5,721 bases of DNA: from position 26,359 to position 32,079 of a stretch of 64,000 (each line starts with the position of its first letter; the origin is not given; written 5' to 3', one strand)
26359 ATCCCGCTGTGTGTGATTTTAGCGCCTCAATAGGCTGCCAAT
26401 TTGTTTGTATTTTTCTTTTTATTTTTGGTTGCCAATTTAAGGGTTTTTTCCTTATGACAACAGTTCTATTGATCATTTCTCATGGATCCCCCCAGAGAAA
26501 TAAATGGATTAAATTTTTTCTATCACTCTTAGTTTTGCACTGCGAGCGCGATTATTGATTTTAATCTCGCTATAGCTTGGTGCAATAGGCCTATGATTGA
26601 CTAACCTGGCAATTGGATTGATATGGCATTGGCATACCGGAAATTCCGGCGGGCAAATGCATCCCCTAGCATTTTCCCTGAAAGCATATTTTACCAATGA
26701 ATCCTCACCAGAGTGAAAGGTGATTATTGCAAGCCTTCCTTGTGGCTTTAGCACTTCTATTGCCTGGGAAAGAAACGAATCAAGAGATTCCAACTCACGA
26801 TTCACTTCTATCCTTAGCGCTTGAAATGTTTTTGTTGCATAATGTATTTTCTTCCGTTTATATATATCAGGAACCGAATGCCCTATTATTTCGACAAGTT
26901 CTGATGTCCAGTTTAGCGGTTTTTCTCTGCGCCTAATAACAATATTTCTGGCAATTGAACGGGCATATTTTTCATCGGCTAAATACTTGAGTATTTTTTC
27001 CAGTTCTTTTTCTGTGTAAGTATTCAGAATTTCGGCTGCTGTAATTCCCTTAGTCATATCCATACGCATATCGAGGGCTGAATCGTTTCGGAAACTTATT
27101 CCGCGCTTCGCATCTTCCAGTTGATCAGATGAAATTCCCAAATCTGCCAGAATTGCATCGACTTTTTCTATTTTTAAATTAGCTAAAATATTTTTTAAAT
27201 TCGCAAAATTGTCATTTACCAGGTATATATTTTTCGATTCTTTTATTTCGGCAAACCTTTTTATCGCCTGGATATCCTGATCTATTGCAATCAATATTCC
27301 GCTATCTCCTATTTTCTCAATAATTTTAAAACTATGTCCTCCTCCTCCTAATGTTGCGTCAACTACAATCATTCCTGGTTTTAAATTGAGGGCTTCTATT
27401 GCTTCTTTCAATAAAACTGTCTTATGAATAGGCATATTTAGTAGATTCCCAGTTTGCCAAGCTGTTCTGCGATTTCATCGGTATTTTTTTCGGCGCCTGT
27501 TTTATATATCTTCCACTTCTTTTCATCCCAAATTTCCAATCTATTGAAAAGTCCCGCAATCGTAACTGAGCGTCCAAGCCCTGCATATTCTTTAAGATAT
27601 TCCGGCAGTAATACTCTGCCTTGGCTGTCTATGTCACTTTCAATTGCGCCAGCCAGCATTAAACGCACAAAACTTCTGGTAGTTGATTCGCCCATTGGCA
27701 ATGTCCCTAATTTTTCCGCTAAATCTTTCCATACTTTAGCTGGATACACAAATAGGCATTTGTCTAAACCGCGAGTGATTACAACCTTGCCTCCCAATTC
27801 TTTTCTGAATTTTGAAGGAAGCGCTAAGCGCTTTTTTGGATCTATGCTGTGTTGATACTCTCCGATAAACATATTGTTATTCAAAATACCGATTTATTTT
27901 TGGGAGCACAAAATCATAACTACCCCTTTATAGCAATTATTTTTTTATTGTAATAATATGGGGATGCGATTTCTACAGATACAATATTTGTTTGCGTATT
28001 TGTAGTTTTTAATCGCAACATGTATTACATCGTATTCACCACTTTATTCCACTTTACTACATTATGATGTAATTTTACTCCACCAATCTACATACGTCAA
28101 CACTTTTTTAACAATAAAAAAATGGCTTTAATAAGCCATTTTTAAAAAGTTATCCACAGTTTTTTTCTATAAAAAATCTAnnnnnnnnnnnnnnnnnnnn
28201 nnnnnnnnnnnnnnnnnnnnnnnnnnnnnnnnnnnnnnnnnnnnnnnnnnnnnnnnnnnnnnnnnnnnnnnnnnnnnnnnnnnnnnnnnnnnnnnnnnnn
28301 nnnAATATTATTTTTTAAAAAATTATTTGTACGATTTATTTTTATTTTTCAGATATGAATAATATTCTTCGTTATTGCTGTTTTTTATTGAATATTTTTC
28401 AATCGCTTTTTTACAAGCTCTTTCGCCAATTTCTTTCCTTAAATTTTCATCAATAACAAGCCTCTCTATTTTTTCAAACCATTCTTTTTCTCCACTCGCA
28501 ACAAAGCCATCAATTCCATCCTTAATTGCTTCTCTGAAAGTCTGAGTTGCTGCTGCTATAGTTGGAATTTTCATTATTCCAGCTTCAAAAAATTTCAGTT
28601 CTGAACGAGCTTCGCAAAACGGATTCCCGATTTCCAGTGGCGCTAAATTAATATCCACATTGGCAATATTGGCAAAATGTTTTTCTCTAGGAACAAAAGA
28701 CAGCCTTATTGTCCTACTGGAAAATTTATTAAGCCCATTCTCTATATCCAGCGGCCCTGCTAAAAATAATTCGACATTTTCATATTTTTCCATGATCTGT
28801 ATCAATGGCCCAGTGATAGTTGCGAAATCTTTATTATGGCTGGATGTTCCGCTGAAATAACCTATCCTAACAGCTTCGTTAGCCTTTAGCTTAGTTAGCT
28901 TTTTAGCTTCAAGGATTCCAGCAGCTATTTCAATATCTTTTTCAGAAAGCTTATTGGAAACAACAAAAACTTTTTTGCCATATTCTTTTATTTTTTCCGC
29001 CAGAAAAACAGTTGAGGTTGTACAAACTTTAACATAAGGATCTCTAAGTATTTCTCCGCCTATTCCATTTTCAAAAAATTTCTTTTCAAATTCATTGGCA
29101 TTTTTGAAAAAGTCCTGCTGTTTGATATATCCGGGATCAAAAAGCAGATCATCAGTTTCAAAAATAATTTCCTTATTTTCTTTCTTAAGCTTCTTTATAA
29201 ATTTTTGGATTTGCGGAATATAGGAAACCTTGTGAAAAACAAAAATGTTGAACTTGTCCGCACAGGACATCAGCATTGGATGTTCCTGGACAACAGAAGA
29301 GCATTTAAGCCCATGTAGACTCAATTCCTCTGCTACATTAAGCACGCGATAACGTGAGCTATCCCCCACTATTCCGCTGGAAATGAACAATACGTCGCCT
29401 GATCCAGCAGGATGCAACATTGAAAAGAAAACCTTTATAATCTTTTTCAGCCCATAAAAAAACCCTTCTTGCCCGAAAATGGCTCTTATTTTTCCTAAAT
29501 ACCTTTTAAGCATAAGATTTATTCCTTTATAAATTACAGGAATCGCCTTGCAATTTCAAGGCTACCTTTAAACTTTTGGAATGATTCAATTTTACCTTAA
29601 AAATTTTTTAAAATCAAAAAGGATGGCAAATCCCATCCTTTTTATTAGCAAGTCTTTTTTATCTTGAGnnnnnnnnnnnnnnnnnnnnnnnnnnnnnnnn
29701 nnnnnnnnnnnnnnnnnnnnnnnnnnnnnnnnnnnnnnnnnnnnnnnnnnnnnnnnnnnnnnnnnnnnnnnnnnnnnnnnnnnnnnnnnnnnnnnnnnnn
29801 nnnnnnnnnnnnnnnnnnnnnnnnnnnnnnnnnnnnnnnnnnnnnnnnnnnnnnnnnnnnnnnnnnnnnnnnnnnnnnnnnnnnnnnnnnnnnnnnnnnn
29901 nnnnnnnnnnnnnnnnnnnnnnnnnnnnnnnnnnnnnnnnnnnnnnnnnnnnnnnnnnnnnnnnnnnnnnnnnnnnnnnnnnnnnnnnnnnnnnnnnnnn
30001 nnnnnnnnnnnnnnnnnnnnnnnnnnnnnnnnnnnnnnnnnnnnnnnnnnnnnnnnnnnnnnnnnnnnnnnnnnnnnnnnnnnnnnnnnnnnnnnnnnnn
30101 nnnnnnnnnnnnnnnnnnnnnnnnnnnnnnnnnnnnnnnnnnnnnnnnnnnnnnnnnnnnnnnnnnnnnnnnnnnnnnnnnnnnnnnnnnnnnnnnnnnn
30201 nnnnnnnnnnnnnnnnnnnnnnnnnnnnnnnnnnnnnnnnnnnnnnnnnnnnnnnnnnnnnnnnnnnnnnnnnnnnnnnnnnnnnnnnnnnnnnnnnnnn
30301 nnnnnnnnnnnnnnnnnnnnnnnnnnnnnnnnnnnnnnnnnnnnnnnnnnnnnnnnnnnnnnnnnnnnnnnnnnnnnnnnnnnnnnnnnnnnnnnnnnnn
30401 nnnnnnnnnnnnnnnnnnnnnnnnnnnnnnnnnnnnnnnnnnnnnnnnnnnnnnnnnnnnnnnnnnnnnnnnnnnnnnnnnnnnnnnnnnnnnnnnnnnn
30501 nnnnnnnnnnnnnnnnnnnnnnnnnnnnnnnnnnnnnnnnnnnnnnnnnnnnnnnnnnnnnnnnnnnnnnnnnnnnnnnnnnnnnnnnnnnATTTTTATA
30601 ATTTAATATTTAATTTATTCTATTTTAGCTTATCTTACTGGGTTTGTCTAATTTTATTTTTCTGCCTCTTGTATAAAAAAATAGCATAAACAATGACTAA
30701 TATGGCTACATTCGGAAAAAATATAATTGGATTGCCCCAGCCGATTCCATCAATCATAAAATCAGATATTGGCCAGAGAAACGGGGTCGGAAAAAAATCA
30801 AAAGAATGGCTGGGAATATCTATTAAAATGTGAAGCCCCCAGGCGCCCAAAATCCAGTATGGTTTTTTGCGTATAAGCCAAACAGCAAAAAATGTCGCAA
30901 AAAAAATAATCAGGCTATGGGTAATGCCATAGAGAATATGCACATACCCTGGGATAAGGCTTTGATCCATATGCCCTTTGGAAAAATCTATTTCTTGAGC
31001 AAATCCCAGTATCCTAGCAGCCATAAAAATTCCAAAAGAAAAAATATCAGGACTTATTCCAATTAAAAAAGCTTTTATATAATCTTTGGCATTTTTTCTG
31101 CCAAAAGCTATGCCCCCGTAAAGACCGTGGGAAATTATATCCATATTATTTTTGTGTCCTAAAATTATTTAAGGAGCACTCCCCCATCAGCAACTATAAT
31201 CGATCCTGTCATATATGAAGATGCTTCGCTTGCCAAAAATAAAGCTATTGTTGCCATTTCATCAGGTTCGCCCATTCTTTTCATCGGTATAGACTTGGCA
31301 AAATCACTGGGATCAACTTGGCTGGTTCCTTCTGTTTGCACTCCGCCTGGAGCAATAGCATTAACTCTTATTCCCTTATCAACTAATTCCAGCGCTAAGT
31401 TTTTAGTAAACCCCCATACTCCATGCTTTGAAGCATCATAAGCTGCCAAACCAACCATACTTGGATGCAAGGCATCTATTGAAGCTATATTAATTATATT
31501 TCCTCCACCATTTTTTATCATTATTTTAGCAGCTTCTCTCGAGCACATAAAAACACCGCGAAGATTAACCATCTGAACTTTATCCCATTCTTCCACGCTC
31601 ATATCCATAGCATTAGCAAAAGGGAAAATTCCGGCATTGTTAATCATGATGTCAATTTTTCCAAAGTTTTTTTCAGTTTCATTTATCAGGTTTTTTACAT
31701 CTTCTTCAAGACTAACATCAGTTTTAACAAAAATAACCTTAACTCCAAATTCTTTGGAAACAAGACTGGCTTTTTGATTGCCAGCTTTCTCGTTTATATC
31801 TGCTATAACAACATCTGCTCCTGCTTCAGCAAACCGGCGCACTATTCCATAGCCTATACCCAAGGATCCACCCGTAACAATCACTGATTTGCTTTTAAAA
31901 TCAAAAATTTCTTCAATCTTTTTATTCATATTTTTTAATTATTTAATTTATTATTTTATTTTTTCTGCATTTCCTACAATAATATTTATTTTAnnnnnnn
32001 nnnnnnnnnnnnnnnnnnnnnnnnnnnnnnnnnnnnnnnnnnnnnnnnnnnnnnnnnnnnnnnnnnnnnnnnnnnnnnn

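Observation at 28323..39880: Cell-envelope glycosylation / surface-protein locus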

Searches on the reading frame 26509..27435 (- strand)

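Call 4: search_protein_families(library=pfam, proteins=[window:26509-27435:-], max_evalue=0.01)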
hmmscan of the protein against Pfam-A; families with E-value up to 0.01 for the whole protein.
window:26509-27435:- (308 aa): 3 families
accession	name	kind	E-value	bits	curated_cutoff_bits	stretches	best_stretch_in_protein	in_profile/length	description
PF01795.25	Methyltransf_5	-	2.2e-112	376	27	1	3-308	3-309/309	MraW methylase family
PF13847.12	Methyltransf_31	-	5.3e-06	26.6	27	1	19-98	2-81/145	Methyltransferase domain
PF08704.16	GCD14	-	0.0078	16.3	26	0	13-111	33-133/247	tRNA methyltransferase complex GCD14 subunit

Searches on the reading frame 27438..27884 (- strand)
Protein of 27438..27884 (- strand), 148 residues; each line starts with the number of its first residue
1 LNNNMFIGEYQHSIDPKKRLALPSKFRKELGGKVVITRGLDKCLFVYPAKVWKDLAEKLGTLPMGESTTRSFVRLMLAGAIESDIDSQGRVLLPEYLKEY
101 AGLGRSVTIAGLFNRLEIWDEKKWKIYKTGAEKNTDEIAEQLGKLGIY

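Call 4: search_protein_families(library=pfam, proteins=[window:27438-27884:-], max_evalue=0.01)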
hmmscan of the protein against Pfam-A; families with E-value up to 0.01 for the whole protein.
window:27438-27884:- (148 aa): 1 family
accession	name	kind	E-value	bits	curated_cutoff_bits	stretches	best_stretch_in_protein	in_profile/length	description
PF02381.23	MraZ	-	5e-36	122.9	23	2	5-74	1-71/72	MraZ protein, putative antitoxin-like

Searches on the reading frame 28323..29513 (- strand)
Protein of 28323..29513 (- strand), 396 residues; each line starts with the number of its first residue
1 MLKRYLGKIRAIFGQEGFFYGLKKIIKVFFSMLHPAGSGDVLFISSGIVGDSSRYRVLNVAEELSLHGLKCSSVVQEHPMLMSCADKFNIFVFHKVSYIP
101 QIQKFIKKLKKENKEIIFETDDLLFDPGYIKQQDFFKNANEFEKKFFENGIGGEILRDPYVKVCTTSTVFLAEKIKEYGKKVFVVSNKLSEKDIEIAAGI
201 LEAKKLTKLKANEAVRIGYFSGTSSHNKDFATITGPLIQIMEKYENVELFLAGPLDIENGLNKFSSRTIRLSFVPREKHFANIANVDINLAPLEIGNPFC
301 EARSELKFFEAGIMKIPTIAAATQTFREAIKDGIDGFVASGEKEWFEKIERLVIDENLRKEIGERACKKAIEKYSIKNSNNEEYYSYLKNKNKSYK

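Call 3: search_protein_families(library=pfam, proteins=[window:28323-29513:-], max_evalue=0.01)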
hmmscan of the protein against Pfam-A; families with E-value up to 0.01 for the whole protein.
window:28323-29513:- (396 aa): 3 families
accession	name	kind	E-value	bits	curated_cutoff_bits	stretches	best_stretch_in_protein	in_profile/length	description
PF13692.12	Glyco_trans_1_4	-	4e-06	27.6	27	1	227-353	13-140/142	Glycosyl transferases group 1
PF13524.12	Glyco_trans_1_2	-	4.3e-06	27.2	25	1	267-377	28-136/144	Glycosyl transferase-like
PF00534.26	Glycos_transf_1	-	6.2e-06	26.3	26.4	1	309-368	110-171/172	Glycosyl transferases group 1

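Call 9: search_protein_families(library=ncbifam, proteins=[window:28323-29513:-], max_evalue=0.01)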
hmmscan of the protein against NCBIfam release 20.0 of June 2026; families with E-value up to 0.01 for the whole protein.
window:28323-29513:- (396 aa): 5 families
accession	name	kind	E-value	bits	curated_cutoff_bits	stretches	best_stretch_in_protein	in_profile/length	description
NF038229.1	Glyco4_Geo_Pelo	equivalog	1.7e-05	24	400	1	309-378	255-324/338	GPMC system family 4 glycosyltransferase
TIGR03449.1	mycothiol_MshA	equivalog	0.00027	20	462.5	1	309-387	321-400/406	D-inositol-3-phosphate glycosyltransferase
NF041010.1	glycosy_Agl16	equivalog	0.0017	17.3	575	1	307-372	269-334/352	glycosylation protein Agl16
TIGR03999.1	thiol_BshA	equivalog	0.0023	16.9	273.7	1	307-385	288-370/375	N-acetyl-alpha-D-glucosaminyl L-malate synthase BshA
NF041876.1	EPS_EpsE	equivalog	0.0031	16.8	400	1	308-379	312-385/389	exopolysaccharide biosynthesis GT4 family glycosyltransferase EpsE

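Call 38: search_solved_structures(query=A4, max_evalue=1, show_alignments=1)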
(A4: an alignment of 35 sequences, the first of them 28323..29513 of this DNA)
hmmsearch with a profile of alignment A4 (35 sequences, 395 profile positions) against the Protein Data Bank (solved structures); distinct sequences matched with E-value up to 1: 14.
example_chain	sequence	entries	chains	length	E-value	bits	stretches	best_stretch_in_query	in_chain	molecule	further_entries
5i45_A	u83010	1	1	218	4.1e-06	28.9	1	310-382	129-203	Glycosyl transferases group 1 family protein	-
2jjm_A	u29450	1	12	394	9.1e-06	27.8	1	307-391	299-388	GLYCOSYL TRANSFERASE, GROUP 1 FAMILY PROTEIN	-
3mbo_A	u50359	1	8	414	1e-05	27.6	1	307-391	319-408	Glycosyltransferase, group 1 family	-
2xa2_A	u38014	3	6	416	0.00039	22.4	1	318-390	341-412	TREHALOSE-SYNTHASE TRET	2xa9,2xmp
2x6q_A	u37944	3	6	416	0.0004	22.4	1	318-390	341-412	TREHALOSE-SYNTHASE TRET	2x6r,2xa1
8dvz_A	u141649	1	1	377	0.0015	20.5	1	311-390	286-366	N, N'-diacetylbacillosaminyl-diphospho-undecaprenol alpha-1,3-N-acetylgalactosaminyltransf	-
8dqd_A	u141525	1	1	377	0.0018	20.2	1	311-390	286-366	N, N'-diacetylbacillosaminyl-diphospho-undecaprenol alpha-1,3-N-acetylgalactosaminyltransf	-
3c4q_A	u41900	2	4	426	0.0076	18.2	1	310-371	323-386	Predicted glycosyltransferases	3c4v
3c48_A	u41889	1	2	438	0.0079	18.1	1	310-371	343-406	Predicted glycosyltransferases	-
2f9f_A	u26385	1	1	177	0.043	15.7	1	239-356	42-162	first mannosyl transferase (wbaZ-1)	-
6zj4_AAA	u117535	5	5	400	0.28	13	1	317-376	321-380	Trehalose phosphorylase/synthase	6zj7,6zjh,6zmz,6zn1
4xso_B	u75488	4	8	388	0.33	12.8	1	310-375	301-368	Alr3699 protein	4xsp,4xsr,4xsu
4n9w_A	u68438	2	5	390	0.5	12.2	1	229-371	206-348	GDP-mannose-dependent alpha-(1-2)-phosphatidylinositol mannosyltransferase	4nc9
2gej_A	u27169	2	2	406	0.55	12.1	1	229-371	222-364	PHOSPHATIDYLINOSITOL MANNOSYLTRANSFERASE (PimA)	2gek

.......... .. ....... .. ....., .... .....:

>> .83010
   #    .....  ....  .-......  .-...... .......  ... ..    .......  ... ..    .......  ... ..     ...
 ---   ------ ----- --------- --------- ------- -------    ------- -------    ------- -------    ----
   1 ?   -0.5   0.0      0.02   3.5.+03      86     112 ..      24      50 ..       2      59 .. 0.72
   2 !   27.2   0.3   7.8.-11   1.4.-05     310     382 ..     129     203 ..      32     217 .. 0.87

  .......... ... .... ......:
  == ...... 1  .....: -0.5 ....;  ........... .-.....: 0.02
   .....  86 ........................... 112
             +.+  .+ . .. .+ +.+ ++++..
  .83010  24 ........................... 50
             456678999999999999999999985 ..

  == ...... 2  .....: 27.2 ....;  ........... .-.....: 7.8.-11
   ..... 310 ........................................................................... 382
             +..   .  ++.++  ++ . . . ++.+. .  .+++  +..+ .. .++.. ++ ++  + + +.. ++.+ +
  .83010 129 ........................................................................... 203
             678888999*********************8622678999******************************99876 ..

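Call 39: search_protein_families(library=pfam, alignment_id=A4, max_evalue=0.01)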
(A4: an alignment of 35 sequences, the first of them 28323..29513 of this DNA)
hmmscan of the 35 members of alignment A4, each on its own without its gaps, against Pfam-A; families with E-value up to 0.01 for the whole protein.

A. member 1, window:28323-29513:- (396 aa): 3 families
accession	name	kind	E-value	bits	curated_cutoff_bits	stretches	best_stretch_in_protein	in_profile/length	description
PF13692.12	Glyco_trans_1_4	-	4e-06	27.6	27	1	227-353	13-140/142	Glycosyl transferases group 1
PF13524.12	Glyco_trans_1_2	-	4.3e-06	27.2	25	1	267-377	28-136/144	Glycosyl transferase-like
PF00534.26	Glycos_transf_1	-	6.2e-06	26.3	26.4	1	309-368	110-171/172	Glycosyl transferases group 1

B. families by the number of members that match (of 35 scanned): 5 families
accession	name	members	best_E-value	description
PF00534.26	Glycos_transf_1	35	2.3e-14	Glycosyl transferases group 1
PF13692.12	Glyco_trans_1_4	35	5.5e-13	Glycosyl transferases group 1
PF13524.12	Glyco_trans_1_2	35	1.1e-10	Glycosyl transferase-like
PF13344.12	Hydrolase_6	1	0.00016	Haloacid dehalogenase-like hydrolase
PF02350.25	Epimerase_2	1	0.0051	UDP-N-acetylglucosamine 2-epimerase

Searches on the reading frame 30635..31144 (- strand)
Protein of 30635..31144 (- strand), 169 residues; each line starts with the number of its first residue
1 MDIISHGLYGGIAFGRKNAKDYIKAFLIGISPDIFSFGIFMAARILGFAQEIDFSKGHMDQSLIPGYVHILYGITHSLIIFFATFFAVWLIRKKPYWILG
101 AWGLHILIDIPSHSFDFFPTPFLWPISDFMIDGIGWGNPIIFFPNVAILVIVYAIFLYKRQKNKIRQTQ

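Call 3: search_protein_families(library=pfam, proteins=[window:30635-31144:-], max_evalue=0.01)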
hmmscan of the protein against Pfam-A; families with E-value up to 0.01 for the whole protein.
window:30635-31144:- (169 aa): 1 family
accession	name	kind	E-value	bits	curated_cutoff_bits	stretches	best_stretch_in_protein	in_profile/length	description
PF04307.19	YdjM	-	8.8e-07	29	29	1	20-164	28-154/176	YdjM inner membrane protein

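Call 9: search_protein_families(library=ncbifam, proteins=[window:30635-31144:-], max_evalue=0.01)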
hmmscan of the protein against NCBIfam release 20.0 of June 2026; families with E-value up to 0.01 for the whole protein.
window:30635-31144:- (169 aa): 0 families

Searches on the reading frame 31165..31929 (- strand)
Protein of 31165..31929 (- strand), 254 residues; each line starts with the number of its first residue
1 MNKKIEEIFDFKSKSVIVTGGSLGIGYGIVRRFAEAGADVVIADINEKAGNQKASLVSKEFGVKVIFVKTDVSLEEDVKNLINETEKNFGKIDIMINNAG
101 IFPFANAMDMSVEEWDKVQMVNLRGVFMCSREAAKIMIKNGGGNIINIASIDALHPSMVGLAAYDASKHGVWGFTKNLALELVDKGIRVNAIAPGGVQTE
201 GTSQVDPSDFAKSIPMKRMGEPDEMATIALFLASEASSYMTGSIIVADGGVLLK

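Call 3: search_protein_families(library=pfam, proteins=[window:31165-31929:-], max_evalue=0.01)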
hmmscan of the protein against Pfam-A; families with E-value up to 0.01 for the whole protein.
window:31165-31929:- (254 aa): 4 families
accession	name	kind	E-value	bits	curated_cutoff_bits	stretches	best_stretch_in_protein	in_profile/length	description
PF13561.12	adh_short_C2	-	1.7e-67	227.9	27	1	24-251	7-235/236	Enoyl-(Acyl carrier protein) reductase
PF00106.31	adh_short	-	8.1e-57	192.3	26.6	1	14-205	1-190/195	short chain dehydrogenase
PF08659.16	KR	-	2.1e-11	44.5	22.6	1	16-125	3-115/180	KR domain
PF23441.1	SDR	-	3.5e-07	30.3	27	1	68-252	70-256/258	SDR-like rossmann domain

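Call 9: search_protein_families(library=ncbifam, proteins=[window:31165-31929:-], max_evalue=0.01)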
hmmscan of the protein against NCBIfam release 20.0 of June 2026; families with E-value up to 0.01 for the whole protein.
window:31165-31929:- (254 aa): 243 families (the best 25 are shown)
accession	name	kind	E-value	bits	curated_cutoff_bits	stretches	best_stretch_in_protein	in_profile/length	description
NF004198.0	PRK05653.1-3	equivalog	6.1e-72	242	296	1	12-252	6-247/248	3-oxoacyl-ACP reductase FabG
NF005559.1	PRK07231.1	subfamily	1.5e-70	237.5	215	1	11-252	2-248/249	glucose 1-dehydrogenase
TIGR01830.1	3oxo_ACP_reduc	equivalog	7.9e-66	222.2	297.75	1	16-251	1-238/239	3-oxoacyl-[acyl-carrier-protein] reductase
NF009468.0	PRK12826.1-4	equivalog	6.8e-65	219.3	318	1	10-253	4-249/256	SDR family oxidoreductase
NF006070.0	PRK08213.1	subfamily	6.3e-64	216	279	1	4-251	3-256/259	gluconate 5-dehydrogenase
NF052558.1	MBtsdlDhBudC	equivalog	1.4e-63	214.8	270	1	11-251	1-241/250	meso-2,3-butanediol dehydrogenase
NF005067.0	PRK06484.1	equivalog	3.5e-63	213.9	713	1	12-251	8-251/524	short chain dehydrogenase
NF005390.0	PRK06935.1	equivalog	1e-62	211.9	369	1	4-253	6-257/258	2-dehydro-3-deoxy-D-gluconate 5-dehydrogenase KduD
NF009466.0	PRK12826.1-2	subfamily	3.4e-61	206.9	222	1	13-251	3-244/248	3-oxoacyl-ACP reductase FabG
NF004791.0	PRK06138.1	equivalog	6.3e-61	205.9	312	1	11-252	3-250/252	SDR family oxidoreductase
NF006493.1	PRK08936.1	subfamily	1.1e-60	205.1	420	1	10-251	4-250/261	glucose-1-dehydrogenase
NF004818.0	PRK06172.1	equivalog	1.5e-60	204.7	336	1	10-252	4-251/253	SDR family oxidoreductase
NF009093.0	PRK12429.1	subfamily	3.1e-60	203.6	258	1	11-252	3-257/259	3-hydroxybutyrate dehydrogenase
TIGR01832.1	kduD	equivalog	8.6e-60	202.3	338.85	1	9-252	1-246/248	2-dehydro-3-deoxy-D-gluconate 5-dehydrogenase KduD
NF005853.0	PRK07774.1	equivalog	1.2e-59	201.7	303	1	9-253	2-248/250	SDR family oxidoreductase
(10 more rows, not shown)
